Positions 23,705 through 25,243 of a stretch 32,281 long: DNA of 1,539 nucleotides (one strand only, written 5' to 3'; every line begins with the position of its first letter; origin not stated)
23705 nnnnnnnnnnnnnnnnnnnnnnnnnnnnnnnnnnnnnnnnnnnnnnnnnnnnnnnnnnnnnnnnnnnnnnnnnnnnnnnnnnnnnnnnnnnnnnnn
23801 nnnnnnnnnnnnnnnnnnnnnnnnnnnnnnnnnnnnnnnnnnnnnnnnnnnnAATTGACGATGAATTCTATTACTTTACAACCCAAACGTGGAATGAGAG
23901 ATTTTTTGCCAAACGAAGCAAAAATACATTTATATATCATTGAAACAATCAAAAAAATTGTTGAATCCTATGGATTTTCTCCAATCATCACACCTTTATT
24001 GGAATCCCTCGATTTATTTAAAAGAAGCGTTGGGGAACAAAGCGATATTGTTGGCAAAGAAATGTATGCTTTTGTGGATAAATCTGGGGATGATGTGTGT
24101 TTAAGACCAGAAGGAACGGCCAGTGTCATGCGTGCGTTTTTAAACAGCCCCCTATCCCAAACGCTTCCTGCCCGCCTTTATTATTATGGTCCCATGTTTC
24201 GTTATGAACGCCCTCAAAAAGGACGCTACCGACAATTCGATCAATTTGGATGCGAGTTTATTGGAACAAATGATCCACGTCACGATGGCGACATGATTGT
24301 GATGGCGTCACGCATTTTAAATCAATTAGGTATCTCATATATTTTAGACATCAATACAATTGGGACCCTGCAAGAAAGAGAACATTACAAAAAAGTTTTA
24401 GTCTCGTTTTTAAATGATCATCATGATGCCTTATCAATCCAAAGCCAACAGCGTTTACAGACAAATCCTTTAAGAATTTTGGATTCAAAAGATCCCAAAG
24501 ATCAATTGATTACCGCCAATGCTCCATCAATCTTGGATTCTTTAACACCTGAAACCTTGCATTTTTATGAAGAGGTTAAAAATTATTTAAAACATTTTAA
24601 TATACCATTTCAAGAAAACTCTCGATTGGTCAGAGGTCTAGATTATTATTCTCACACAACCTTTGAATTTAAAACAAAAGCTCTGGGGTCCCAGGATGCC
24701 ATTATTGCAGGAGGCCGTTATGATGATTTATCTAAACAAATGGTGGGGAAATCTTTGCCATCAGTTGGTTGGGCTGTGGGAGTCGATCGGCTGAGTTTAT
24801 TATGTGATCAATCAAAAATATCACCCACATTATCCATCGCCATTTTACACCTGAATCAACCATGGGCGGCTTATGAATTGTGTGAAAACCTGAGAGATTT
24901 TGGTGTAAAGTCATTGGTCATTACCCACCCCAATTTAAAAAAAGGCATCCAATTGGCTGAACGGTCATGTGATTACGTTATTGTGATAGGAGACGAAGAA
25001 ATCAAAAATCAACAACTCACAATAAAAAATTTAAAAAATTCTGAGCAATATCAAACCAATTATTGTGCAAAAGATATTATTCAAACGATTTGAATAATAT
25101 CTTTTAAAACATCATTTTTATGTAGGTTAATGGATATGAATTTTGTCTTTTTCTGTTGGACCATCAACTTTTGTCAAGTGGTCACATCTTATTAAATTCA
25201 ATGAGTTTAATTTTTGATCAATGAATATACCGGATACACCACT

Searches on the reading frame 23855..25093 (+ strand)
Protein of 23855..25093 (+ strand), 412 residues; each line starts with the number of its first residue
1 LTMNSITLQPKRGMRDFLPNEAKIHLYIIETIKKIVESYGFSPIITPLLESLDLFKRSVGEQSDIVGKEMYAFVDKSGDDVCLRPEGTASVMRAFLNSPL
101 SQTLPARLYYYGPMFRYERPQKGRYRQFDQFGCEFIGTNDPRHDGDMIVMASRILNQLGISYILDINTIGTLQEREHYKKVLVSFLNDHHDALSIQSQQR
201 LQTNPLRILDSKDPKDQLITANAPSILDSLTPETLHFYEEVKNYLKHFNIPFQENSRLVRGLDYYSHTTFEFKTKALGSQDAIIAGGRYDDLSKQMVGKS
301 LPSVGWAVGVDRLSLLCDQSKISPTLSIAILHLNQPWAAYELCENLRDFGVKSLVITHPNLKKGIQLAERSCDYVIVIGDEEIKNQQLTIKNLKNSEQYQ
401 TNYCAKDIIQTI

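Call 5: search_protein_families(library=pfam, proteins=[window:23855-25093:+])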
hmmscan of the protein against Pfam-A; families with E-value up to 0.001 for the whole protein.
window:23855-25093:+ (412 aa): 3 families
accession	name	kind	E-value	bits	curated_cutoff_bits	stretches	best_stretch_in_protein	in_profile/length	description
PF13393.11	tRNA-synt_His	-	2.3e-41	142.5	25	1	13-313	1-308/308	Histidyl-tRNA synthetase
PF00587.30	tRNA-synt_2b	-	3.5e-17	63.5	29.3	1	71-281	1-129/179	tRNA synthetase class II core domain (G, H, P, S and T)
PF03129.25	HGTP_anticodon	-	4.6e-06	27.1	21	1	338-400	17-81/94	Anticodon binding domain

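Call 6: find_related_loci(query=window:23855-25093:+, collection=genome_contigs, flank=10000)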
Query window:23855-25093:+ (412 aa) in genome_contigs; peptide patterns used: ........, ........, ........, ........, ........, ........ (x = any residue, [..] = any of these).
150 stretches matched a pattern; 20 encode a relative of the query (tblastn E <= 1e-3); 20 distinct loci.
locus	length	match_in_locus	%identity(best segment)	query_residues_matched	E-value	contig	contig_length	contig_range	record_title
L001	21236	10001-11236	41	8-412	1e-94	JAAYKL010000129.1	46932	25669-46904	MAG: Myxococcales bacterium isolate AS10tlH2TH_424 328891_AS10, whole genome shotgun sequence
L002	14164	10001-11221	40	4-400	1e-85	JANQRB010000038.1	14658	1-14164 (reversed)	MAG: Candidatus Kapaibacterium sp. isolate IP29b_bin.46 k99_1774748, whole genome shotgun sequence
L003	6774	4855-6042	39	12-398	9e-86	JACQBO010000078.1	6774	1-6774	MAG: Candidatus Kerfeldbacteria bacterium isolate NC_groundwater_944_Pr1_S-0.2um_54_28 Montesol18-Sp2_coassembly_scaffol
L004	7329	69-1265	40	8-398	2e-85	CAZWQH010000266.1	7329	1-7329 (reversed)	MAG TPA_asm: uncultured Sandaracinaceae bacterium isolate SRP287051_co1_151 genome assembly, contig: NODE_12509_length_7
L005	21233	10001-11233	38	9-398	3e-83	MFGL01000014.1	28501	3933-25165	MAG: Candidatus Falkowbacteria bacterium RIFOXYC2_FULL_47_12 rifoxyc2_full_scaffold_2243, whole genome shotgun sequence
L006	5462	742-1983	37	6-410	4e-80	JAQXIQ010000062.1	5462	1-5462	MAG: Bacillota bacterium isolate SUG1229 k141_4719695, whole genome shotgun sequence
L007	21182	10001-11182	37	12-398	1e-79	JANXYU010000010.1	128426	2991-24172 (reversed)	MAG: Actinobacteria bacterium isolate GL140_3_metabat_86 GL140_3_k141_2744740, whole genome shotgun sequence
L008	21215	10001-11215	38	12-400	2e-79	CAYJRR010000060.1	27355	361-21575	MAG TPA_asm: uncultured bacterium isolate ERP125453_co1_442 genome assembly, contig: NODE_1506_length_27355_cov_7.121355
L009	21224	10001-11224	36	12-403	7e-74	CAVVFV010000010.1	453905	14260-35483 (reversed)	MAG: Candidatus Falkowbacteria bacterium isolate MFD01188.bin.1.43 genome assembly, contig: contig_48026, whole genome s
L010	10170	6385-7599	35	12-403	2e-71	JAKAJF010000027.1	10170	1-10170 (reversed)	MAG: bacterium isolate WY3.bin75 NODE_12371_length_10170_cov_1.183212, whole genome shotgun sequence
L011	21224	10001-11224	35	12-403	8e-69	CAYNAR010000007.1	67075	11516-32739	MAG TPA_asm: uncultured Gammaproteobacteria bacterium isolate SRP263991_co2_512 genome assembly, contig: NODE_239_length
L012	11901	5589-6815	33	12-398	2e-68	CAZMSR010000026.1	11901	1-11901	MAG TPA_asm: uncultured Gammaproteobacteria bacterium isolate SRP200020_co2_147 genome assembly, contig: NODE_6194_lengt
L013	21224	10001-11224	35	12-403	3e-66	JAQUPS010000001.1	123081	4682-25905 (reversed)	MAG: Patescibacteria group bacterium isolate STD1_31 NODE_302_length_123081_cov_7.301771_Sandtown_D1, whole genome shotg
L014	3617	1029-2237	34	7-398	2e-64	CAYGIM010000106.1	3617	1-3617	MAG TPA_asm: uncultured Candidatus Peribacteria bacterium isolate ERP113451_co1_65 genome assembly, contig: NODE_39821_l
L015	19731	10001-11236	32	2-394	9e-63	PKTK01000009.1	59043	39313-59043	MAG: Candidatus Parcubacteria bacterium isolate BM705 sc_254, whole genome shotgun sequence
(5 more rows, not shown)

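Call 17: find_homologous_proteins(query=window:23855-25093:+, max_evalue=1e-60)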
Query window:23855-25093:+ (412 aa): 7961 proteins with E <= 1e-60 among 8000 candidates; the best 120 are listed.
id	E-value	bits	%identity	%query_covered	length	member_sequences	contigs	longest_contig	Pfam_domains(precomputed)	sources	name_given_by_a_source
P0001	6.6e-276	932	100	100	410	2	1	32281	PF13393.12,PF03129.26,PF00587.31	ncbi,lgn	-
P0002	8.1e-203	692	74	98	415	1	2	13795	PF13393.12,PF00587.31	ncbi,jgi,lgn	jgi:histidyl-tRNA synthetase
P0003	1.1e-124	434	52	95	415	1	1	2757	PF13393.12,PF03129.26,PF00587.31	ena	-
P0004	3.8e-124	433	50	99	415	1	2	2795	PF13393.12,PF03129.26,PF00587.31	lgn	-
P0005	6.2e-112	392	48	95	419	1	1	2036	PF13393.12,PF03129.26,PF00587.31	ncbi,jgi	jgi:histidyl-tRNA synthetase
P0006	1.4e-109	385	49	94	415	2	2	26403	PF13393.12,PF03129.26,PF00587.31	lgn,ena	-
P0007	1.7e-109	384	46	98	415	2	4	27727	PF13393.12,PF03129.26,PF00587.31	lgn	-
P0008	1.1e-107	378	45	99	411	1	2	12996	PF13393.12,PF03129.26,PF00587.31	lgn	-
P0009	2.5e-107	377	48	95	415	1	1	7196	PF13393.12,PF03129.26,PF00587.31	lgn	-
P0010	2.6e-107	377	47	95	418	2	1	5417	PF13393.12,PF03129.26,PF01409.26,PF00587.31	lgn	-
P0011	4.7e-107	376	46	97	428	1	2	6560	PF13393.12,PF03129.26,PF00587.31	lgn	-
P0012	2.7e-106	374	47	96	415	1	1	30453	PF13393.12,PF03129.26,PF00587.31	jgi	-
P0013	3.3e-106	374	46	96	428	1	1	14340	PF13393.12,PF03129.26,PF00587.31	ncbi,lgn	-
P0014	3.5e-106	374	46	95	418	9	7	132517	PF13393.12,PF03129.26,PF01409.26,PF00587.31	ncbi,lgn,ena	-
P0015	7.2e-106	373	46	95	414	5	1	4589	PF13393.12,PF03129.26,PF01409.26,PF00587.31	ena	-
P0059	2.6e-101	357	45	95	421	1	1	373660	PF13393.12,PF00587.31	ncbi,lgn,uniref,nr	ncbi:histidine--tRNA ligase [Candidatus Finniella inopinata]|uniref:Histidine--tRNA ligase n=1 Tax=C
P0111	1.8e-99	351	45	95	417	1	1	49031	PF13393.12,PF03129.26,PF01409.26,PF00587.31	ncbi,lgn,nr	ncbi:MAG: histidine--tRNA ligase [Candidatus Paracaedibacteraceae bacterium]|nr:histidine--tRNA liga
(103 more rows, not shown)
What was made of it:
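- On Bacterial chromosomal origin oriC (Ori-Finder / Ioannidis criteria): The window is an entire 32,281-bp contig (call 17).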

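Call 18: find_encoding_contigs(protein=P0001, flank=10000, max_places=4)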
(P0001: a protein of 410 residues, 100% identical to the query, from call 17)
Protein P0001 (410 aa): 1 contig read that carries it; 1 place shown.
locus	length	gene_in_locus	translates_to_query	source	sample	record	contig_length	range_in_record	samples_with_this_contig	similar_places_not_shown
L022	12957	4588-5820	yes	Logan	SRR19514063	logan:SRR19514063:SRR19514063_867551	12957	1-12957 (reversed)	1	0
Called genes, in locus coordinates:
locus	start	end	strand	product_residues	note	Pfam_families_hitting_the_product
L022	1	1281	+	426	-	?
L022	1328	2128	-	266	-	PF00551:Formyl_trans_N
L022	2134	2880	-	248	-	PF00106:adh_short, PF08659:KR, PF01370:Epimerase (weak), PF13561:adh_short_C2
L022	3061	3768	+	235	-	PF00923:TAL_FSA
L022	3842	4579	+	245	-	PF01427:Peptidase_M15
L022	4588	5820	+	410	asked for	PF13393:tRNA-synt_His, PF00587:tRNA-synt_2b, PF03129:HGTP_anticodon (weak)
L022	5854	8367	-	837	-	-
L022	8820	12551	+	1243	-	-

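Call 19: find_encoding_contigs(protein=P0002, flank=10000, max_places=4)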
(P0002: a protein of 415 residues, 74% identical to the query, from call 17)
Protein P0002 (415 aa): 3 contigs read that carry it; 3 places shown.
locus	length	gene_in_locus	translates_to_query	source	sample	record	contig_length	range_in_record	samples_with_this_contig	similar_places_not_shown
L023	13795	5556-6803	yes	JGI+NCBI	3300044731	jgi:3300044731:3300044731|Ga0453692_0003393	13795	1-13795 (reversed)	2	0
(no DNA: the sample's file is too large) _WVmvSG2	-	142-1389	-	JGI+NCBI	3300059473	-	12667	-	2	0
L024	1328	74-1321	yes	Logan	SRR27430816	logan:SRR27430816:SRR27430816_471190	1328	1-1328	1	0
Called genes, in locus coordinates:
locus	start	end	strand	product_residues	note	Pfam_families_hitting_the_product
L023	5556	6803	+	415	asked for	PF13393:tRNA-synt_His, PF00587:tRNA-synt_2b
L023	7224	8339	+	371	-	PF02563:Poly_export, PF10531:SLBB (weak), PF22461:SLBB_2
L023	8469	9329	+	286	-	PF01207:Dus, PF01180:DHO_dh (faint)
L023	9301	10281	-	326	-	PF00482:T2SSF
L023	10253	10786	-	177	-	-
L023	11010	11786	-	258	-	PF01416:PseudoU_synth_1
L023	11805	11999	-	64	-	-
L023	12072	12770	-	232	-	-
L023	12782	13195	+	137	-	-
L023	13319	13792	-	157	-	PF07669:Eco57I (weak)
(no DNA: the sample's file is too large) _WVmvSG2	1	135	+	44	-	?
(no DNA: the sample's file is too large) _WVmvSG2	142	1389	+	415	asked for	PF13393:tRNA-synt_His, PF00587:tRNA-synt_2b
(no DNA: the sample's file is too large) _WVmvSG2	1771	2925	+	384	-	PF02563:Poly_export, PF10531:SLBB (weak), PF22461:SLBB_2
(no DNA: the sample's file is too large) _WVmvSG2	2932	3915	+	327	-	PF01207:Dus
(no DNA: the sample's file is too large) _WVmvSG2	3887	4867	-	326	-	PF00482:T2SSF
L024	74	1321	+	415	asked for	PF13393:tRNA-synt_His, PF00587:tRNA-synt_2b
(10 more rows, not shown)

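Call 60: find_encoding_contigs(protein=P0059, flank=10000, max_places=1)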
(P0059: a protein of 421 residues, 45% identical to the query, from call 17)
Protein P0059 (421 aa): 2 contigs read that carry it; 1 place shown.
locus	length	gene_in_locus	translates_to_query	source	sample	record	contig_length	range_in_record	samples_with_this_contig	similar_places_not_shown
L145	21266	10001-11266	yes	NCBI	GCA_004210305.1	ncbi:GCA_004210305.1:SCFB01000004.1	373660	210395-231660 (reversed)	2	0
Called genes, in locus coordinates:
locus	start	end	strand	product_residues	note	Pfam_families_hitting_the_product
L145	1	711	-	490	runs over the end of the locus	PF02789:Peptidase_M17_N, PF00883:Peptidase_M17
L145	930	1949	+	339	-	PF04392:ABC_sub_bind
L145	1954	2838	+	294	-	PF02653:BPD_transp_2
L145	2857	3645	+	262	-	PF02463:SMC_N (weak), PF00005:ABC_tran, PF13304:AAA_21 (faint)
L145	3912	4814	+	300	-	-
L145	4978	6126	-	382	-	PF13808:DDE_Tnp_1_assoc, PF01609:DDE_Tnp_1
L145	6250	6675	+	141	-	-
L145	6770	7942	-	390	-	PF00890:FAD_binding_2, PF01134:GIDA (weak), PF01266:DAO (weak), PF03486:HI0933_like, PF07992:Pyr_redox_2, PF12831:FAD_oxidored, PF13450:NAD_binding_8 (weak), PF22780:HI0933_like_1st, +2 more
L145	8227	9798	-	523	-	-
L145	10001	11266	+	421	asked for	PF13393:tRNA-synt_His, PF00587:tRNA-synt_2b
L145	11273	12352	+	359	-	PF03462:PCRF, PF00472:RF-1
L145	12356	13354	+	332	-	PF00106:adh_short, PF01073:3Beta_HSD, PF01370:Epimerase, PF02719:Polysacc_synt_2, PF04321:RmlD_sub_bind, PF07993:NAD_binding_4 (weak), PF08659:KR (weak), PF16363:GDP_Man_Dehyd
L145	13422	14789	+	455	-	-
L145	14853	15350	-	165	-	PF01713:Smr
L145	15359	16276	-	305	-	PF03562:MltA, PF06725:3D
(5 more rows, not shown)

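Call 61: find_encoding_contigs(protein=P0111, flank=10000, max_places=1)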
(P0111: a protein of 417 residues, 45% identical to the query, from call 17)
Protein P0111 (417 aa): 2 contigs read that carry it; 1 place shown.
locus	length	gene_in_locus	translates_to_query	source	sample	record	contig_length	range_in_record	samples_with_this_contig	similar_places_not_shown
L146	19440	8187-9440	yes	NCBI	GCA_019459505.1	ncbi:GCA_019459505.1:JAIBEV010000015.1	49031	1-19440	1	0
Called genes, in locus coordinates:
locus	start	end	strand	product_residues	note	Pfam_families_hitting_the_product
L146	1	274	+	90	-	PF01381:HTH_3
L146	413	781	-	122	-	-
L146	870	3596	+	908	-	PF13116:YhdP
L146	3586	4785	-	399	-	PF00375:SDF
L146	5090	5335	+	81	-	-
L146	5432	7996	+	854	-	PF03797:Autotransporter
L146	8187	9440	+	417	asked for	PF01409:tRNA-synt_2d (faint), PF13393:tRNA-synt_His, PF00587:tRNA-synt_2b, PF03129:HGTP_anticodon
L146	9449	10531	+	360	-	PF03462:PCRF, PF00472:RF-1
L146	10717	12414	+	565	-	-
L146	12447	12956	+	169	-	-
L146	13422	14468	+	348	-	-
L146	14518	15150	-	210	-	PF13505:OMP_b-brl, PF01389:OmpA_membrane (weak)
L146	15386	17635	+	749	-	PF05954:Phage_GPD, PF04717:Phage_base_V, PF22178:Gp5_trimer_C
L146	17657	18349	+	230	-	-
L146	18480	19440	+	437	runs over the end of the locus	PF25919:BSH_CusB (faint), PF25917:BSH_RND, PF25973:BSH_CzcB, PF25876:HH_MFP_RND (weak), PF25893:HH_CzcB (weak), PF25944:Beta-barrel_RND (weak), PF25954:Beta-barrel_RND_2, PF25989:YknX_C, +1 more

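Call 62: find_encoding_contigs(protein=P0006, flank=10000, max_places=1)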
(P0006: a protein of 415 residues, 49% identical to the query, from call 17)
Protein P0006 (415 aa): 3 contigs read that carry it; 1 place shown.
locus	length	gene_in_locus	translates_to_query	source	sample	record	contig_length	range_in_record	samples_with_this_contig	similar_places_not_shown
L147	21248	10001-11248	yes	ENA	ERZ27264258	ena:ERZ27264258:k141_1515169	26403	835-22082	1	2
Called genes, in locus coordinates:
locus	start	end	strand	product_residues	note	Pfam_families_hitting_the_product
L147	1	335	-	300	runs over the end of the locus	PF00892:EamA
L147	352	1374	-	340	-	PF01073:3Beta_HSD (weak), PF01370:Epimerase, PF03435:Sacchrp_dh_NADP (faint), PF04321:RmlD_sub_bind (weak), PF07993:NAD_binding_4 (faint), PF16363:GDP_Man_Dehyd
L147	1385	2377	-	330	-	PF00535:Glycos_transf_2, PF10111:Glyco_tranf_2_2 (weak), PF13641:Glyco_tranf_2_3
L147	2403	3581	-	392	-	PF01041:DegT_DnrJ_EryC1, PF00155:Aminotran_1_2 (weak), PF01053:Cys_Met_Meta_PP (weak), PF01212:Beta_elim_lyase, PF00266:Aminotran_5 (weak)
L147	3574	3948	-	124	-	PF00892:EamA (weak)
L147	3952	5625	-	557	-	PF02366:PMT, PF13231:PMT_2, PF18583:Arnt_C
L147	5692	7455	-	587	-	PF07244:POTRA (faint), PF01103:Omp85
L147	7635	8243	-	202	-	PF02482:Ribosomal_S30AE, PF16321:Ribosom_S30AE_C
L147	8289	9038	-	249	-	PF02353:CMAS, PF13489:Methyltransf_23, PF05175:MTS (weak), PF06325:PrmA (weak), PF13649:Methyltransf_25, PF13847:Methyltransf_31, PF08241:Methyltransf_11, PF08242:Methyltransf_12, +2 more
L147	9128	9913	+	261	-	PF12844:HTH_19 (weak), PF13413:HTH_25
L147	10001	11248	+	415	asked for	PF13393:tRNA-synt_His, PF00587:tRNA-synt_2b, PF03129:HGTP_anticodon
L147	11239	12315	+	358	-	PF03462:PCRF, PF00472:RF-1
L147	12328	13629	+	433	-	PF04932:Wzy_C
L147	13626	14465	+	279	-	PF05175:MTS, PF06325:PrmA, PF12847:Methyltransf_18 (weak), PF01170:UPF0020 (weak), PF13847:Methyltransf_31, PF13649:Methyltransf_25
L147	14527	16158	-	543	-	PF00005:ABC_tran, PF02463:SMC_N (faint), PF00004:AAA (faint), PF13304:AAA_21 (faint), PF12848:ABC_tran_Xtn, PF00005:ABC_tran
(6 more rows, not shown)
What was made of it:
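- The hisS-prfA adjacency seen in relatives is broken exactly here (calls 60-62).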

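Call 63: find_encoding_contigs(protein=P0007, flank=10000, max_places=1)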
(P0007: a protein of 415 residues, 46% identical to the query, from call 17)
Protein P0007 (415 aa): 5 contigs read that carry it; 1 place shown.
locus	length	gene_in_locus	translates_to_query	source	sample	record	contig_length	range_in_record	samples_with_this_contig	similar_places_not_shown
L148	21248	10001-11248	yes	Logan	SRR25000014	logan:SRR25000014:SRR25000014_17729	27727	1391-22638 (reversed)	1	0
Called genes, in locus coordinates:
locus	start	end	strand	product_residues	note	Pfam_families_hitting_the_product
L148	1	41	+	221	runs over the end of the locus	PF02390:Methyltransf_4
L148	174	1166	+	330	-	-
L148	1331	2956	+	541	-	PF00263:Secretin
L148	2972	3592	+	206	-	PF00702:Hydrolase, PF13419:HAD_2, PF13242:Hydrolase_like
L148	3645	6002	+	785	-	PF20437:LonC_helical, PF13654:AAA_32, PF20436:LonB_AAA-LID, PF05362:Lon_C (weak)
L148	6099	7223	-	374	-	-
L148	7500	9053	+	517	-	-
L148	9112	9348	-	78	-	PF02599:CsrA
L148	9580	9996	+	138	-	PF00210:Ferritin (faint), PF02915:Rubrerythrin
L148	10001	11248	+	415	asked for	PF13393:tRNA-synt_His, PF00587:tRNA-synt_2b, PF03129:HGTP_anticodon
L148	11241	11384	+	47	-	PF10276:zf-CHCC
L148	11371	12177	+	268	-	PF01571:GCV_T, PF25455:Beta-barrel_CAF17_C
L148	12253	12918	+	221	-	PF02190:LON_substr_bdg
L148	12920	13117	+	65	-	PF03966:Trm112p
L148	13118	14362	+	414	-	PF04413:Glycos_transf_N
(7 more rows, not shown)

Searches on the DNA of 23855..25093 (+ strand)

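Call 92: search_rna_families(source=L023, threshold=gathering)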
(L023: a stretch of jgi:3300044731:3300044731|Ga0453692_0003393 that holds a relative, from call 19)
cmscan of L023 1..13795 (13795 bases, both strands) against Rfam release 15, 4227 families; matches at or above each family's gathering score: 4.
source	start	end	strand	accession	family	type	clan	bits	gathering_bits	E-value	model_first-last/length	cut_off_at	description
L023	327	3138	-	RF02541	LSU_rRNA_bacteria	Gene; rRNA;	CL00112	2709.9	50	0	1-2925/2925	no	Bacterial large subunit ribosomal RNA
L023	3734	5250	-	RF00177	SSU_rRNA_bacteria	Gene; rRNA;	CL00111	1541.1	50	0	1-1533/1533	no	Bacterial small subunit ribosomal RNA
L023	3548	3621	-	RF00005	tRNA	Gene; tRNA;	CL00001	72.8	29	1.2e-14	1-71/71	no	tRNA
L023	3421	3493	-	RF00005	tRNA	Gene; tRNA;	CL00001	66.1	29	8.1e-13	1-71/71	no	tRNA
